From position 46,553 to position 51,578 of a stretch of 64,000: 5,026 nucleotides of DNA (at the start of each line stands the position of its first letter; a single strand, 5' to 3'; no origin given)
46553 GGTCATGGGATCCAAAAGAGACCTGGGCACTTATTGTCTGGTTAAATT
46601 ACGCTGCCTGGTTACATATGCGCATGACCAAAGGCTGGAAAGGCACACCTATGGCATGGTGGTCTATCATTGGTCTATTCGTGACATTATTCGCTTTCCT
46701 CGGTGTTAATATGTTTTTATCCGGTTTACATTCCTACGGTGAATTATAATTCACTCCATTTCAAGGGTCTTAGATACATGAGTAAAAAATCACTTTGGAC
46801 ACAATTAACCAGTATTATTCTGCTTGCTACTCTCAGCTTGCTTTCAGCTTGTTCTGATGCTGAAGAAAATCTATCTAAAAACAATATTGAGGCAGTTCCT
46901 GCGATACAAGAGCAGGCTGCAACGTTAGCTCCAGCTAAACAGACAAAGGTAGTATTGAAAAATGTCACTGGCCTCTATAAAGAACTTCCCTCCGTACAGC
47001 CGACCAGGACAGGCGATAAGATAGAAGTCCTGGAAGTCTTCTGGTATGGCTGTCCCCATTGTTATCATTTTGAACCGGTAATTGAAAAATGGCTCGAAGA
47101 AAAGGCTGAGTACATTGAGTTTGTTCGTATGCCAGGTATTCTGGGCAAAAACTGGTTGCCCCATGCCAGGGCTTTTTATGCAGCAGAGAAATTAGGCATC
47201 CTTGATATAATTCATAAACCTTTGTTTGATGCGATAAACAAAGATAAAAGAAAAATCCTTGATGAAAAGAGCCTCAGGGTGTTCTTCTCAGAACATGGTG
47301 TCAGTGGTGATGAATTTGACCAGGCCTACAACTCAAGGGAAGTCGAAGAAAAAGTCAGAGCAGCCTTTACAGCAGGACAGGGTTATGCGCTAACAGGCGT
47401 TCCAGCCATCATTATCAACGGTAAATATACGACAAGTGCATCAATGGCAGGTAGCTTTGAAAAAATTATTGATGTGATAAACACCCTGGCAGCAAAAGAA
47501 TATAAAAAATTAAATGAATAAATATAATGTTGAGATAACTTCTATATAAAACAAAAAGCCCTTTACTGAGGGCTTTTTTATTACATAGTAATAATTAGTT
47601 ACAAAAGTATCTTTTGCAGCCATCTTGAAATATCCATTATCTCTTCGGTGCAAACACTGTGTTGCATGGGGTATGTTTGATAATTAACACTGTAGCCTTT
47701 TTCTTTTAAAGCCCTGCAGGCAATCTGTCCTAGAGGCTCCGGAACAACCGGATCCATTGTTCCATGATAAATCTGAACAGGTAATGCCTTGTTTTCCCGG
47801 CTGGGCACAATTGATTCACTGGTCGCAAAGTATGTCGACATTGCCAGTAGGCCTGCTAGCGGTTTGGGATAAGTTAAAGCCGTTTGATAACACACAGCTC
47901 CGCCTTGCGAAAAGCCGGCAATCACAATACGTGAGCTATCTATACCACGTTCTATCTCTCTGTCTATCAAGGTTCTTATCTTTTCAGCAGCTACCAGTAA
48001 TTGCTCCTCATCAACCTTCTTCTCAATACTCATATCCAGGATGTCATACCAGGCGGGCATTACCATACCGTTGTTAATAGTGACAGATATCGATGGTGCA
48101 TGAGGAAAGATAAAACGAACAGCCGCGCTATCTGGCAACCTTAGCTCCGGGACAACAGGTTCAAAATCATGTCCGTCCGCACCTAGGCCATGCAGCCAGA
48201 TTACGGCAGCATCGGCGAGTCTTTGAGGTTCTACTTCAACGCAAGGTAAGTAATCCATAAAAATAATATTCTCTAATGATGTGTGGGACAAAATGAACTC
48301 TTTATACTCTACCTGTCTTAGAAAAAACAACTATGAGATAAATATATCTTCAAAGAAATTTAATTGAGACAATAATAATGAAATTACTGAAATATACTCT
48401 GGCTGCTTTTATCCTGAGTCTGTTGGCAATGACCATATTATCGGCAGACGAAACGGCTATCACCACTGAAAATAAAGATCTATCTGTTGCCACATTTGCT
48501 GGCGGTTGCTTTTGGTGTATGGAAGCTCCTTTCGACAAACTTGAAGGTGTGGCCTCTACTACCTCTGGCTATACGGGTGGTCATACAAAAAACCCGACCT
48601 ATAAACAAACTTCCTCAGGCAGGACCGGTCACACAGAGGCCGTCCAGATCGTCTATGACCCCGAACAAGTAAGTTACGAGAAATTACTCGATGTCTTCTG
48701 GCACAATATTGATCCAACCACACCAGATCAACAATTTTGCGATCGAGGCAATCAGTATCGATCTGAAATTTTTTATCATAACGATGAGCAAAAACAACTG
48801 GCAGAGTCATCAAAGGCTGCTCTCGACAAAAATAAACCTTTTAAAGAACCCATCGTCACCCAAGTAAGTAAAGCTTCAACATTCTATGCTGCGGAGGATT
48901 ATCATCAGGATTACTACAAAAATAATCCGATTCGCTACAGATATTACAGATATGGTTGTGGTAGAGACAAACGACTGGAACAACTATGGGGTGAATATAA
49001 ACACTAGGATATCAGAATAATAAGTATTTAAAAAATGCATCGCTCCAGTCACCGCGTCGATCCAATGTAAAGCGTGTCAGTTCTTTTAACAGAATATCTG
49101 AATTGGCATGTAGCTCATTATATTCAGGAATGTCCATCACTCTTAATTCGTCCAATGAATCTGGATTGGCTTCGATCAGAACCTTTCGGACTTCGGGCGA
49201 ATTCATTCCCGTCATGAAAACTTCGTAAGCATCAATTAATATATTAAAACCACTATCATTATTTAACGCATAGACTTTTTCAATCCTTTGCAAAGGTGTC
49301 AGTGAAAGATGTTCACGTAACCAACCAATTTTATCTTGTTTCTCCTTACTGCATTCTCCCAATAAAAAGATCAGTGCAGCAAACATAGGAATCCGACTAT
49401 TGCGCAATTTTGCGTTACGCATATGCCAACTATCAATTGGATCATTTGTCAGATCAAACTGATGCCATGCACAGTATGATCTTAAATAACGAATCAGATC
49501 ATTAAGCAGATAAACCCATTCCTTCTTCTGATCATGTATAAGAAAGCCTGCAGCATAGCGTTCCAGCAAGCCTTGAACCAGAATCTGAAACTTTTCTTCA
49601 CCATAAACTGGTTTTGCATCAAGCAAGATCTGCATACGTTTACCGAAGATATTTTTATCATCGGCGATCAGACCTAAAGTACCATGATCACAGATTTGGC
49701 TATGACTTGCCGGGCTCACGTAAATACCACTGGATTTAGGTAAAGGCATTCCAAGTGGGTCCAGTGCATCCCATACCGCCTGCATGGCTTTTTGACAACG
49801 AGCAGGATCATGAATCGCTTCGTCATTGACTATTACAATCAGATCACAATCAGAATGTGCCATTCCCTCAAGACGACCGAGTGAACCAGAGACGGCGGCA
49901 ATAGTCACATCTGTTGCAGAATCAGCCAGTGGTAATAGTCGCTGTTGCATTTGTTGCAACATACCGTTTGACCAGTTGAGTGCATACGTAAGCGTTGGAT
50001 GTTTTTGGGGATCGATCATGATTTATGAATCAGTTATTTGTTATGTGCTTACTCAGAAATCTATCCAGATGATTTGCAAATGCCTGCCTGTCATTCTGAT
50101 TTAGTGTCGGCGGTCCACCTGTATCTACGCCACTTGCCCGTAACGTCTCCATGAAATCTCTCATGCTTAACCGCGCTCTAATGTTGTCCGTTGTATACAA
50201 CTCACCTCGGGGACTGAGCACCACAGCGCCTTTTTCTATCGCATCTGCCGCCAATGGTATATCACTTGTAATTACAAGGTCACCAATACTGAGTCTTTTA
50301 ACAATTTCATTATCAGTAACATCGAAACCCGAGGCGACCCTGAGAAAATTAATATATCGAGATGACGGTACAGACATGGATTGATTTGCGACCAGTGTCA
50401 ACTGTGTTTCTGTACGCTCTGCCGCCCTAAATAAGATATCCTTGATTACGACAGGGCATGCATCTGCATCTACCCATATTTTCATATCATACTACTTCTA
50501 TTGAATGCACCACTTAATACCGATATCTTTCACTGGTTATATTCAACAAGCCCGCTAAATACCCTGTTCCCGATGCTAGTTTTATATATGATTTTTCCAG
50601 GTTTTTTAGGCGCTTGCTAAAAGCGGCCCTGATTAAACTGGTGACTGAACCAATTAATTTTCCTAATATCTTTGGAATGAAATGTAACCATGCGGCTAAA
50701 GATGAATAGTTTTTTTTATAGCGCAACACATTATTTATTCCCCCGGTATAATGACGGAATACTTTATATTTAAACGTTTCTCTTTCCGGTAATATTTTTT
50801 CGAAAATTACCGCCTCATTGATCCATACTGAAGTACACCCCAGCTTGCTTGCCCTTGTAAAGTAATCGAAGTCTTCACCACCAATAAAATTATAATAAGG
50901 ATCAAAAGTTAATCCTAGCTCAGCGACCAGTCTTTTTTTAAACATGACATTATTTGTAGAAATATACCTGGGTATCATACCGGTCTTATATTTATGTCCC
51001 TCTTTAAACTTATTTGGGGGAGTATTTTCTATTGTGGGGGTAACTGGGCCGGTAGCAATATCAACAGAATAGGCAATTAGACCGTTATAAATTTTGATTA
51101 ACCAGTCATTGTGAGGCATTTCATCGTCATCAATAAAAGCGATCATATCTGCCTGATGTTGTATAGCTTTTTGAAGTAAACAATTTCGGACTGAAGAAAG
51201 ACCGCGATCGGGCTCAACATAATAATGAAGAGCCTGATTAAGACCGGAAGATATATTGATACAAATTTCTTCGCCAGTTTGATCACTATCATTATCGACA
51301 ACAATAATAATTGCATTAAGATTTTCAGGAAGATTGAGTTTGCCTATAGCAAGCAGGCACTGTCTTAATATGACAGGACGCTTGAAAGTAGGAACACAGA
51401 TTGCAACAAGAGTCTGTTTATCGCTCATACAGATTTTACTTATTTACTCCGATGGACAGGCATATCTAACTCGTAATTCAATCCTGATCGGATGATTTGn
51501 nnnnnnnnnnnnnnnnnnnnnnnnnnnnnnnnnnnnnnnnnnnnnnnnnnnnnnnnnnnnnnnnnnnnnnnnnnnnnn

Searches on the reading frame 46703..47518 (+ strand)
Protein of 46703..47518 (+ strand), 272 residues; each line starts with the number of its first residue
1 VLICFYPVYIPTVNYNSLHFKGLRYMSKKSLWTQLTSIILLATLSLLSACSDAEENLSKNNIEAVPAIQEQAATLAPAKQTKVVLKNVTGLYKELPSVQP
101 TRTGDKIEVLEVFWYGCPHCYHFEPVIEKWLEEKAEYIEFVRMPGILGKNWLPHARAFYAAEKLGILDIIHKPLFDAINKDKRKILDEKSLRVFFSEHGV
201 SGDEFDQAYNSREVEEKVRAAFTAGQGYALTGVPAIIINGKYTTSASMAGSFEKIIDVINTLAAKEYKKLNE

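Call 40: search_protein_families(library=pfam, proteins=[window:46703-47518:+], max_evalue=0.00001)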
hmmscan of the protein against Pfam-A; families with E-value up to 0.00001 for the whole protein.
window:46703-47518:+ (272 aa): 2 families
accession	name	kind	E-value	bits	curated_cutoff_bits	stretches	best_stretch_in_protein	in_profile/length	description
PF01323.26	DSBA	-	1.1e-17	64.9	25.6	1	144-243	79-176/191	DSBA-like thioredoxin domain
PF13462.12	Thioredoxin_4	-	1.3e-07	32.4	23.2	1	109-257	17-164/165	Thioredoxin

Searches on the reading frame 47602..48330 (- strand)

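Call 40: search_protein_families(library=pfam, proteins=[window:47602-48330:-], max_evalue=0.00001)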
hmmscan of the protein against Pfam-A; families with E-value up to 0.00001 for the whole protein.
window:47602-48330:- (243 aa): 3 families
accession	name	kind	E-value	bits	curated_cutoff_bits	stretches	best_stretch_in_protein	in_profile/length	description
PF02230.22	Abhydrolase_2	-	1.4e-52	179.1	23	1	33-241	7-216/217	Phospholipase/Carboxylesterase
PF00561.26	Abhydrolase_1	-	6.6e-07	29.7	25.8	0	126-170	62-103/245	alpha/beta hydrolase fold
PF12146.15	Hydrolase_4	-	1.7e-06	27.9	27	0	119-174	63-117/239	Serine aminopeptidase, S33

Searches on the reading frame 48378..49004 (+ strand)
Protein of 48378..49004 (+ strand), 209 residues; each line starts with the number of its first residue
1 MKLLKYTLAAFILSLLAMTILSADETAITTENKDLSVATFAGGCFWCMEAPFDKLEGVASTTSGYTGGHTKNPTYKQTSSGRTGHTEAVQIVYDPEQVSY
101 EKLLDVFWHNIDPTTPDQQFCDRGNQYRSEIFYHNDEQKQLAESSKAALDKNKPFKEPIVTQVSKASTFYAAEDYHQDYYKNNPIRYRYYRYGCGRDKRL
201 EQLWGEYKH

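Call 40: search_protein_families(library=pfam, proteins=[window:48378-49004:+], max_evalue=0.00001)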
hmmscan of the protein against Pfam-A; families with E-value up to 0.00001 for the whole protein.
window:48378-49004:+ (209 aa): 1 family
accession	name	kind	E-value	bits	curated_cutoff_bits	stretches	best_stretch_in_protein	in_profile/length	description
PF01625.27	PMSR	-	1.9e-68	230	23.7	1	38-188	2-152/153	Peptide methionine sulfoxide reductase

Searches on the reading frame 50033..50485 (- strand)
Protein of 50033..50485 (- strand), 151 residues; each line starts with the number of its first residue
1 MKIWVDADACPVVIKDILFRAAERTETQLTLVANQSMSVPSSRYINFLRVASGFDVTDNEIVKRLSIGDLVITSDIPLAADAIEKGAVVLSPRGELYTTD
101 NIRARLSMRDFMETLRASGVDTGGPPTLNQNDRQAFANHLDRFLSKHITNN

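Call 53: search_protein_families(library=pfam, proteins=[window:50033-50485:-], max_evalue=0.00001)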
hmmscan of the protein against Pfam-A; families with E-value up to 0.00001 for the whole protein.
window:50033-50485:- (151 aa): 1 family
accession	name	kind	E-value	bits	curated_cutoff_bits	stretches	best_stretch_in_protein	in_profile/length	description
PF02639.20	DUF188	-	9.3e-49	164.8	24.3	1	17-146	1-130/130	Uncharacterized BCR, YaiI/YqxD family COG1671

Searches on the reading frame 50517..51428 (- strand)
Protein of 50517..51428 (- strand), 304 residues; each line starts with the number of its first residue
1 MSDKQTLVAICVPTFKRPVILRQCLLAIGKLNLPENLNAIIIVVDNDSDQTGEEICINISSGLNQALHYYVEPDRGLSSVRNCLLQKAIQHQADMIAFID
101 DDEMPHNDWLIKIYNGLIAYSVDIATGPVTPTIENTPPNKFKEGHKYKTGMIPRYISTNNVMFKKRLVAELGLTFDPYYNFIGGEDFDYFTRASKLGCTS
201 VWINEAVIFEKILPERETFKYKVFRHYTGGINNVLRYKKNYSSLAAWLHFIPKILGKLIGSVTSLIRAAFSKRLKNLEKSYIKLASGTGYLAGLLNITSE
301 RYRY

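Call 53: search_protein_families(library=pfam, proteins=[window:50517-51428:-], max_evalue=0.00001)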
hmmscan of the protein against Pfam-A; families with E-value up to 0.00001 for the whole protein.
window:50517-51428:- (304 aa): 3 families
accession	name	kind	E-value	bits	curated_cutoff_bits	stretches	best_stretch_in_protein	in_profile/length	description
PF00535.33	Glycos_transf_2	-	1.6e-13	51.4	23.3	1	10-149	2-132/168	Glycosyl transferase family 2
PF13641.12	Glyco_tranf_2_3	-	7.3e-08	33.1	27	1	8-207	3-208/230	Glycosyltransferase like family 2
PF13632.12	Glyco_trans_2_3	-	2.4e-07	31.2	27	1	96-257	2-162/198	Glycosyl transferase family group 2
